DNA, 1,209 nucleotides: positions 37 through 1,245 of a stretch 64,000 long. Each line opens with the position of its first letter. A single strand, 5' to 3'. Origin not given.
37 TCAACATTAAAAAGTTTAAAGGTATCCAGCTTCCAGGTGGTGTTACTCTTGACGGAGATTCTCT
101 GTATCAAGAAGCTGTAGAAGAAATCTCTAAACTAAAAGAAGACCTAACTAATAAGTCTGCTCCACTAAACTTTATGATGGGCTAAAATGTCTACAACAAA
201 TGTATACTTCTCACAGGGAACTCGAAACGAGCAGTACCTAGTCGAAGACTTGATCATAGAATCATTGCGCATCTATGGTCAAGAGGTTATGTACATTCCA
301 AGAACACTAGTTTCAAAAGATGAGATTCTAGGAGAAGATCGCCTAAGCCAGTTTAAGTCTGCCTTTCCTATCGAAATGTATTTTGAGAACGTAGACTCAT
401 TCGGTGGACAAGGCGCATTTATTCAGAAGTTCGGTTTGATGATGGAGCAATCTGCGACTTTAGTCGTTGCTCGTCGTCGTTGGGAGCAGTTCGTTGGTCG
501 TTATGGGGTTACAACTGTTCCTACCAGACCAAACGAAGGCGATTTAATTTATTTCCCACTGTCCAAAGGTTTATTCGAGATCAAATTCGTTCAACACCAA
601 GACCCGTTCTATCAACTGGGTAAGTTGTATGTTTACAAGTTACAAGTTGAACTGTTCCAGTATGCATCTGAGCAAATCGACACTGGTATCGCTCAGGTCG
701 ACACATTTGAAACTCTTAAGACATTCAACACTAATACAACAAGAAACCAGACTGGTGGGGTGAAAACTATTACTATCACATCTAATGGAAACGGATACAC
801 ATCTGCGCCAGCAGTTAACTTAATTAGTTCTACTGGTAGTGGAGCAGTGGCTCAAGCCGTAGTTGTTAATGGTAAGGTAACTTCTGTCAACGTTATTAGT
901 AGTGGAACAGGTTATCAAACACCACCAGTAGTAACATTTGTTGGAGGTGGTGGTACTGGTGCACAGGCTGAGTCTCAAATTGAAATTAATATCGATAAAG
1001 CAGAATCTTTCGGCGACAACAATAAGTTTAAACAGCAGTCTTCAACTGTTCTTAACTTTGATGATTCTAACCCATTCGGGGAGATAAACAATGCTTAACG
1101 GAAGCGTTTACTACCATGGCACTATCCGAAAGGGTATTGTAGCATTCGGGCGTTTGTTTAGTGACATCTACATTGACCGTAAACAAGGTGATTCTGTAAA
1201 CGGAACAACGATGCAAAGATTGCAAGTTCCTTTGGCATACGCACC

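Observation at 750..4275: The same 40-aa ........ repeat module is inserted in both the tail sheath and the upstream gp14-like neck protein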

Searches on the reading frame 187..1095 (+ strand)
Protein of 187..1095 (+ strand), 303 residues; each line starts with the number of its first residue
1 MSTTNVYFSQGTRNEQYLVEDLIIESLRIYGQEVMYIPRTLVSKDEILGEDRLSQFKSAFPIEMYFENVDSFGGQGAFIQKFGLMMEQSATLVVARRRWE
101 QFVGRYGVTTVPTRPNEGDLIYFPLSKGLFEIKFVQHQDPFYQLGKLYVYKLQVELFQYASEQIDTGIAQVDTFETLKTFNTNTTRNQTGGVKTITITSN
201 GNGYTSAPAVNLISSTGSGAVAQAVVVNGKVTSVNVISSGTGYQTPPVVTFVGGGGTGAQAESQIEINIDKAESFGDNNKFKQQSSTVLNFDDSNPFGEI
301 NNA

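Call 3: search_protein_families(library=pfam, proteins=[window:187-1095:+], max_evalue=0.01)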
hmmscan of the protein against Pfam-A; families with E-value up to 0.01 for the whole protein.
window:187-1095:+ (303 aa): 1 family
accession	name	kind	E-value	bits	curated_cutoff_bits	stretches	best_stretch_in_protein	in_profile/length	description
PF11649.13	T4_neck-protein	-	1.2e-33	117.1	25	1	11-185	38-207/278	Virus neck protein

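Call 4: search_protein_families(library=phrogs, proteins=[window:187-1095:+], max_evalue=0.001)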
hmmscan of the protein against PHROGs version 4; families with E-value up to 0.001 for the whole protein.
window:187-1095:+ (303 aa): 18 families
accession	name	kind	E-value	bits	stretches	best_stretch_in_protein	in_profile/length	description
phrog_460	-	connector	1.5e-91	308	2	2-265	14-265/385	head closure Hc2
phrog_679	-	connector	6.8e-59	200.6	1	3-186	13-192/251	head closure Hc2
phrog_27011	-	connector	1.7e-20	74.7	1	5-161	3-154/279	head closure Hc2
phrog_701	-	head and packaging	1.4e-17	61.7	1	190-270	1164-1244/6136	virion structural protein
phrog_19630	-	head and packaging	8.2e-14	51.3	1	189-271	1159-1241/1266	virion structural protein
phrog_22827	-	unknown function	1e-13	51.8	2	184-251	176-243/613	-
phrog_708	-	tail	1.6e-12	47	1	187-266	775-892/1383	baseplate wedge subunit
phrog_2885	-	tail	5.4e-12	43.9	1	189-279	1089-1180/4179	baseplate wedge subunit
phrog_5342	-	tail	1.9e-11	42.6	1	170-265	42-136/3319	tail fiber protein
phrog_30655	-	head and packaging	1.6e-09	36.7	1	187-281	116-213/1678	virion structural protein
phrog_4406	-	head and packaging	1.7e-09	35.9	1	189-270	578-658/3231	virion structural protein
phrog_1922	-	tail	1.9e-09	37.6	1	180-267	822-907/932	baseplate hub subunit and tail lysozyme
phrog_17885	-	tail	1.7e-08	33.9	1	186-267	783-868/1002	tail fiber protein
phrog_438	-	tail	4.9e-08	33.6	1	181-276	187-282/478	baseplate wedge subunit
phrog_18802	-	head and packaging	8.1e-06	23.6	1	185-248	2869-2930/3007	virion structural protein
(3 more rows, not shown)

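Call 15: search_dna_similar(query=window:187-1095:+, collection=phages, mode=protein, max_rows=40)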
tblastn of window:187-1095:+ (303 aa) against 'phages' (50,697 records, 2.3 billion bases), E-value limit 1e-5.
Records with a match: 2379; places in all: 2379; records where one place covers at least 80% of the query: 41.
Best place of each record, by identity: <60% 2379.
By first word of the organism name: Escherichia 627; Synechococcus 379; Klebsiella 317; Salmonella 194; Vibrio 126; Shigella 89; Aeromonas 79; Acinetobacter 70; Cyanophage 61; Enterobacter 59; and 50 more.
By host as written in the record: - 443; Escherichia coli 265; Klebsiella pneumoniae 110; Synechococcus 107; Synechococcus sp. 38; Escherichia coli O157:H7 35; Salmonella enterica 29; Synechococcus sp. WH7803 28; and 514 more.
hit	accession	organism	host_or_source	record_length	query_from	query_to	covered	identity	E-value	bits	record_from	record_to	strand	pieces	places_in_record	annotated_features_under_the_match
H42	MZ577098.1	Methylophilales phage Melnitz-3 EXVC039M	Methylophilales_sp._H5P1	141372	4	299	98%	39.9%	1e-59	211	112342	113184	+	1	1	virus neck protein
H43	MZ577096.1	Methylophilales phage Melnitz-2 EXVC040M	Methylophilales_sp._H5P1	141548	4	299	98%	39.9%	1e-59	211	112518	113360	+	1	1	virus neck protein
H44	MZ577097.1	Methylophilales phage Melnitz EXVC044M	Methylophilales_sp._H5P1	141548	4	299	98%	39.9%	1e-59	211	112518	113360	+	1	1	virus neck protein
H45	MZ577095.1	Methylophilales phage Melnitz-1 EXVC043M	Methylophilales_sp._H5P1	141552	4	299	98%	39.9%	1e-59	211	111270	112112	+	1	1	virus neck protein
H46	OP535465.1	Synechococcus phage S-CREM1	Synechococcus sp. CB0101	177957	11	302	96%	39.8%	8e-53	191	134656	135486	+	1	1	neck protein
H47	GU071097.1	Synechococcus phage S-SSM5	Synechococcus sp. WH8102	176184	4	300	98%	36.7%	1e-53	193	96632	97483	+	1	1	gp14: neck protein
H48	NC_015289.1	Synechococcus phage S-SSM5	Synechococcus sp. WH8102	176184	4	300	98%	36.7%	1e-53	193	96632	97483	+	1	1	gp14: head closure Hc2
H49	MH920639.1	Synechococcus phage S-P4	Synechococcus sp. WH 7803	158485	4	300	98%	36.4%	5e-51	186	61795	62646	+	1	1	neck protein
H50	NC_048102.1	Synechococcus phage S-P4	Synechococcus sp. WH 7803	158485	4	300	98%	36.4%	5e-51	186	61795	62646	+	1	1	head closure Hc2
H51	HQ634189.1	Synechococcus phage Syn30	Synechococcus sp. WH7803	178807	4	300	98%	36.4%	5e-51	186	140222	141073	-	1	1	hypothetical protein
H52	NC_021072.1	Synechococcus phage Syn30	Synechococcus sp. WH7803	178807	4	300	98%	36.4%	5e-51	186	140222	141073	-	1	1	head closure Hc2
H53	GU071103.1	Prochlorococcus phage P-SSM7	Prochlorococcus sp. NATL1A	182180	4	300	98%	36.4%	1e-49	182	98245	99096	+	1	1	gp14: neck protein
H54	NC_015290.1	Prochlorococcus phage P-SSM7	Prochlorococcus sp. NATL1A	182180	4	300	98%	36.4%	1e-49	182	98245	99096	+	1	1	gp14: head closure Hc2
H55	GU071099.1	Prochlorococcus phage P-RSM4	Prochlorococcus sp. MIT9303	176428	9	300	96%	36.9%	8e-53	191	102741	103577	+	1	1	gp14: neck protein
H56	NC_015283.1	Prochlorococcus phage P-RSM4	Prochlorococcus sp. MIT9303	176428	9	300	96%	36.9%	8e-53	191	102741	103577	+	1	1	gp14: head closure Hc2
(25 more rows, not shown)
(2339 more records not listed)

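Call 21: find_homologous_proteins(query=window:187-1095:+, max_evalue=0.00001)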
Query window:187-1095:+ (303 aa): 7354 proteins with E <= 0.00001 among 8000 candidates; the best 120 are listed.
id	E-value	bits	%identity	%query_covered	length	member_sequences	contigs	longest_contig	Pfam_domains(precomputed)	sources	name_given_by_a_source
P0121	2.1e-194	662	100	100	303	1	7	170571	PF11649.13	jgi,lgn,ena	-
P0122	8.5e-192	654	98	100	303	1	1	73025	PF11649.13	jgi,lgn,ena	-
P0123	3.3e-181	619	90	100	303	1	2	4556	PF11649.13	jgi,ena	jgi:hypothetical protein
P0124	1.0e-179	614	91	100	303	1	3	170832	PF11649.13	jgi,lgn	jgi:hypothetical protein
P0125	3.1e-179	613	91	100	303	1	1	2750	PF11649.13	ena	-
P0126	7.3e-178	608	90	100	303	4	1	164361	PF11649.13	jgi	jgi:hypothetical protein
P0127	9.5e-178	608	90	100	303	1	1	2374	PF11649.13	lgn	-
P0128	9.2e-176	601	89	100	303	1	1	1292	PF11649.13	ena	-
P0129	3.8e-175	599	87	100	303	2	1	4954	PF11649.13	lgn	-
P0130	1.5e-173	594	87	100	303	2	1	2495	PF11649.13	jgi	-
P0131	4.0e-167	573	83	100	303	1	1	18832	PF11649.13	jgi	jgi:hypothetical protein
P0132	5.3e-166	569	82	100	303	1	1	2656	PF11649.13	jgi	jgi:hypothetical protein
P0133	2.4e-165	567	85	100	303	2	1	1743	PF11649.13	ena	-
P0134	3.3e-164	563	83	100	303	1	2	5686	PF11649.13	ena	-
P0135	6.8e-164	562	83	100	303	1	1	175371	PF11649.13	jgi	jgi:hypothetical protein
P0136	5.3e-162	556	82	100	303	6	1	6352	PF11649.13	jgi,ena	-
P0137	9.4e-159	545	81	100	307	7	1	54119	PF11649.13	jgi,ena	jgi:hypothetical protein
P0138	2.2e-157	541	80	100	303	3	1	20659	PF11649.13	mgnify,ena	mgnify:CR=1 FL=1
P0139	2.4e-157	541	84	94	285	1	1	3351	PF11649.13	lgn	-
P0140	2.4e-156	537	79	100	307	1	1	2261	PF11649.13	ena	-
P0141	4.5e-156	537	83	94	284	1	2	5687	PF11649.13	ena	-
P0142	8.8e-156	536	80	100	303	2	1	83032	PF11649.13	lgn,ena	-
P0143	1.3e-155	535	79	100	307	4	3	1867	PF11649.13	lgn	-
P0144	2.7e-155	534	80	99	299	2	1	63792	PF11649.13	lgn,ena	-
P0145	3.9e-155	533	77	100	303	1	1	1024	PF11649.13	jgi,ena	jgi:hypothetical protein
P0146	6.1e-155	533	79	100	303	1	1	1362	PF11649.13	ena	-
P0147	2.2e-154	531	80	99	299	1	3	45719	PF11649.13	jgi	jgi:hypothetical protein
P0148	4.8e-154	530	82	81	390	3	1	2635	PF11649.13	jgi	jgi:hypothetical protein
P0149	5.0e-154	530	78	100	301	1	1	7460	PF11649.13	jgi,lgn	jgi:hypothetical protein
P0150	1.8e-153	528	79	99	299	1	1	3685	PF11649.13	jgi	jgi:hypothetical protein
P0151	7.2e-153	526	83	94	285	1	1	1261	PF11649.13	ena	-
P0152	9.1e-153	526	79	99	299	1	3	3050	PF11649.13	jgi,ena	jgi:hypothetical protein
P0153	1.1e-152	526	77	100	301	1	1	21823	PF11649.13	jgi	-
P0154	1.2e-152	525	79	99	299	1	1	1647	PF11649.13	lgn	-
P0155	2.4e-152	524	77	99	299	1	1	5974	PF11649.13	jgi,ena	-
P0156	4.1e-152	524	79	100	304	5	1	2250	PF11649.13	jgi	jgi:hypothetical protein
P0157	5.9e-152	523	78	99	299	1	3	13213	PF11649.13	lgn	-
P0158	8.6e-152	523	79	100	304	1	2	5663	PF11649.13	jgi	jgi:hypothetical protein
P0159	1.3e-151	522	78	99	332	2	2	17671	PF11649.13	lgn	-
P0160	1.9e-151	521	76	99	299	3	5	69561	PF11649.13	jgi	jgi:hypothetical protein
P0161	8.5e-151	519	78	99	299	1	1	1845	PF11649.13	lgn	-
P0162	8.7e-151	519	77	99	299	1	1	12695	PF11649.13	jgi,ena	-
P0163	2.4e-150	518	78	99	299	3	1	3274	PF11649.13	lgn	-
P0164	2.9e-150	518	77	99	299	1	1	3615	PF11649.13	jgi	jgi:hypothetical protein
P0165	3.1e-150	517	79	99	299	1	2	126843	PF11649.13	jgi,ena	-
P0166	7.7e-150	516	77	99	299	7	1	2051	PF11649.13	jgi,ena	jgi:hypothetical protein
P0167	1.5e-149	515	77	99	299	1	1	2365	PF11649.13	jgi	jgi:hypothetical protein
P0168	3.0e-149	514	76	99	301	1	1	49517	PF11649.13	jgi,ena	jgi:hypothetical protein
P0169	8.3e-149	513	76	99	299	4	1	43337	PF11649.13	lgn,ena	-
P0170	1.0e-148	512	75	100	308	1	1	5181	PF11649.13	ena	-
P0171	1.6e-148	512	75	99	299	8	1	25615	PF11649.13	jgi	jgi:hypothetical protein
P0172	1.7e-148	512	76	100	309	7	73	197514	PF11649.13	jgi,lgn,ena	jgi:hypothetical protein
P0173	3.8e-148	511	77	100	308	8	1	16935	PF11649.13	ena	-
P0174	1.1e-147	509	74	99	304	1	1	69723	PF11649.13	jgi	jgi:hypothetical protein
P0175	1.3e-147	509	77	99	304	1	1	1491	PF11649.13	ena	-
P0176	1.7e-147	508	75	99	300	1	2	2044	PF11649.13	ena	-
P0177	2.0e-147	508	74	100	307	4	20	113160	PF11649.13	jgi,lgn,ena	-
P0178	2.4e-147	508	77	99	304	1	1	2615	PF11649.13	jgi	jgi:hypothetical protein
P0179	4.5e-147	507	76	99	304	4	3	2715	PF11649.13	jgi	jgi:hypothetical protein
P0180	4.8e-147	507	75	100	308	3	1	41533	PF11649.13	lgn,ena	-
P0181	4.8e-147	507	74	99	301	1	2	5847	PF11649.13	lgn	-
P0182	9.1e-147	506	76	98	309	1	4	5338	PF11649.13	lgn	-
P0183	1.2e-146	506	76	99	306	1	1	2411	PF11649.13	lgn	-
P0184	1.3e-146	506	76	100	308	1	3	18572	PF11649.13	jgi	jgi:hypothetical protein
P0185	1.6e-146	505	77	99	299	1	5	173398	PF11649.13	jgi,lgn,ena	-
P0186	1.9e-146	505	74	99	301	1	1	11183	PF11649.13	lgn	-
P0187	2.3e-146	505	76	99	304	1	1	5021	PF11649.13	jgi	jgi:hypothetical protein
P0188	2.6e-146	505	81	94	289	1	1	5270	PF11649.13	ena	-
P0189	2.6e-146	505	76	99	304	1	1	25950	PF11649.13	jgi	jgi:hypothetical protein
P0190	3.8e-146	504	74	100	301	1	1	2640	PF11649.13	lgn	-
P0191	3.9e-146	504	76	100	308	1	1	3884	PF11649.13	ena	-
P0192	4.0e-146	504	77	99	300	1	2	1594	PF11649.13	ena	-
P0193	4.1e-146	504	74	100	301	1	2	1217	PF11649.13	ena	-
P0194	4.8e-146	504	76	100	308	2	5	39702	PF11649.13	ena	-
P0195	5.7e-146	503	76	100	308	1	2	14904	PF11649.13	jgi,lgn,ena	jgi:hypothetical protein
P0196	5.9e-146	503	76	100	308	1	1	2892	PF11649.13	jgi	jgi:hypothetical protein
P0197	6.8e-146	503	74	100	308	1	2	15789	PF11649.13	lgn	-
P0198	7.5e-146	503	74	100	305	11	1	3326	PF11649.13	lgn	-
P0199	7.6e-146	503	73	100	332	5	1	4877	PF11649.13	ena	-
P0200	1.5e-145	502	76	100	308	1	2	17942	PF11649.13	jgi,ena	-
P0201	2.4e-145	501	74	100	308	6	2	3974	PF11649.13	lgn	-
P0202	2.4e-145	501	76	100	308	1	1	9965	PF11649.13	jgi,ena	jgi:hypothetical protein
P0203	2.4e-145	501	76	99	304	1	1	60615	PF11649.13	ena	-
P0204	3.1e-145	501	76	100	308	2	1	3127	PF11649.13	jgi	jgi:hypothetical protein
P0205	3.4e-145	501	74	99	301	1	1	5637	PF11649.13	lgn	-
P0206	3.4e-145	501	76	100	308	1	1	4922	PF11649.13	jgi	jgi:hypothetical protein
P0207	6.1e-145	500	75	99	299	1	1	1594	PF11649.13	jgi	-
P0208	7.2e-145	500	75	99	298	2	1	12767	PF11649.13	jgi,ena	-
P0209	7.7e-145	500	73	100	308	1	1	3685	PF11649.13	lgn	-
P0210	8.1e-145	500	73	100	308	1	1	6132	PF11649.13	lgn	-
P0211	8.9e-145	500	76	100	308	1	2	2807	PF11649.13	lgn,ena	-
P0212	9.5e-145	499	75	99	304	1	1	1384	PF11649.13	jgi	jgi:hypothetical protein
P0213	9.6e-145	499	75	100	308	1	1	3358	PF11649.13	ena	-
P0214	9.9e-145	499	75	99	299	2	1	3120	PF11649.13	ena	-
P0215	1.0e-144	499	75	100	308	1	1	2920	PF11649.13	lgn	-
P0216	1.7e-144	499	76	98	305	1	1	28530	PF11649.13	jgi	jgi:hypothetical protein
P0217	1.9e-144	498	74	98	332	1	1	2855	PF11649.13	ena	-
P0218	1.9e-144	498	73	100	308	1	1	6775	PF11649.13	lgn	-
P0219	2.0e-144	498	75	98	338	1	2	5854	PF11649.13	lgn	-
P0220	2.2e-144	498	73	99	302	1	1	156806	PF11649.13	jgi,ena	jgi:hypothetical protein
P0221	2.9e-144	498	74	99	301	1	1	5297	PF11649.13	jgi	jgi:hypothetical protein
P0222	4.2e-144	497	73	100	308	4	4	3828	PF11649.13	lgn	-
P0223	4.5e-144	497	73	100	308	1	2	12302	PF11649.13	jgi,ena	jgi:hypothetical protein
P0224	4.5e-144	497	72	100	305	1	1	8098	PF11649.13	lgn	-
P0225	7.4e-144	497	73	99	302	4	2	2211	PF11649.13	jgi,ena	jgi:hypothetical protein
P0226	7.6e-144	496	73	100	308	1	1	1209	PF11649.13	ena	-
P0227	8.0e-144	496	74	99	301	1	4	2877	PF11649.13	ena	-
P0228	8.3e-144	496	72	100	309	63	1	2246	PF11649.13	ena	-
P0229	8.4e-144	496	74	99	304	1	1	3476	PF11649.13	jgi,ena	jgi:hypothetical protein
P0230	8.7e-144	496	75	99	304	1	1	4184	PF11649.13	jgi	jgi:hypothetical protein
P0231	9.2e-144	496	73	100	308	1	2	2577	PF11649.13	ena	-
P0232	1.0e-143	496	74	99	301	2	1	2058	PF11649.13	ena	-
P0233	1.2e-143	496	72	100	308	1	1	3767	PF11649.13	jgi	jgi:hypothetical protein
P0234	1.4e-143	496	77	99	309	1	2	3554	PF11649.13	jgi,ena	jgi:hypothetical protein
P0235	1.4e-143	496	72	100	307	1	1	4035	PF11649.13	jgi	jgi:hypothetical protein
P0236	1.5e-143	496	74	99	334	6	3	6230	PF11649.13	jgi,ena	jgi:hypothetical protein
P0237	1.6e-143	495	75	100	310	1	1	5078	PF11649.13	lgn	-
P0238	2.0e-143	495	72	100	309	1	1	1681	PF11649.13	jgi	jgi:hypothetical protein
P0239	2.0e-143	495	73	99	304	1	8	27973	PF11649.13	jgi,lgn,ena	-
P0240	2.1e-143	495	74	99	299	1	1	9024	PF11649.13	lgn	-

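Call 86: find_encoding_contigs(protein=window:187-1095:+, flank=10000, max_places=4)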
Protein window:187-1095:+ (303 aa): 13 contigs read that carry it; 4 places shown.
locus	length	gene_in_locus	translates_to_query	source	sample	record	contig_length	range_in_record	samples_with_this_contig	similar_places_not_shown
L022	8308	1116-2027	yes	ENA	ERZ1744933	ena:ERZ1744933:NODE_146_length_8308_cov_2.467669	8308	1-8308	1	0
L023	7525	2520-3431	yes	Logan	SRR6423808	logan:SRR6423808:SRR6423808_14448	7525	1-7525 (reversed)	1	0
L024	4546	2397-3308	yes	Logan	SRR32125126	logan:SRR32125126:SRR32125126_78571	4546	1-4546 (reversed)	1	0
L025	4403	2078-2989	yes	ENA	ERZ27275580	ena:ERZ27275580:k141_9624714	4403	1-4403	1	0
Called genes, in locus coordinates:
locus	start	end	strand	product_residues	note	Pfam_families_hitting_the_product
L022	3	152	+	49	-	?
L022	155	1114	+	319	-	PF26809:Phage_T4_gp13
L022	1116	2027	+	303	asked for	PF11649:T4_neck-protein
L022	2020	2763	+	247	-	PF16724:T4-gp15_tss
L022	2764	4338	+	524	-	PF03237:Terminase_6N, PF17289:Terminase_6C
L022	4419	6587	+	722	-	PF04984:Phage_sheath_1, PF17482:Phage_sheath_1C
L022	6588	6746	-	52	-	-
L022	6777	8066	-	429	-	PF00364:Biotin_lipoyl (faint), PF25917:BSH_RND, PF25919:BSH_CusB, PF25973:BSH_CzcB, PF25984:BSH_YknX (faint), PF25944:Beta-barrel_RND (weak), PF25954:Beta-barrel_RND_2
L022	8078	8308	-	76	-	?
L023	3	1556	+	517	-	?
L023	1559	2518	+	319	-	PF26809:Phage_T4_gp13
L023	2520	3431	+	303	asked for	PF11649:T4_neck-protein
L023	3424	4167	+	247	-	PF16724:T4-gp15_tss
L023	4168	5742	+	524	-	PF03237:Terminase_6N, PF17289:Terminase_6C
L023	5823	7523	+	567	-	?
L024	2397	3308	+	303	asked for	PF11649:T4_neck-protein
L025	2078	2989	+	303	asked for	PF11649:T4_neck-protein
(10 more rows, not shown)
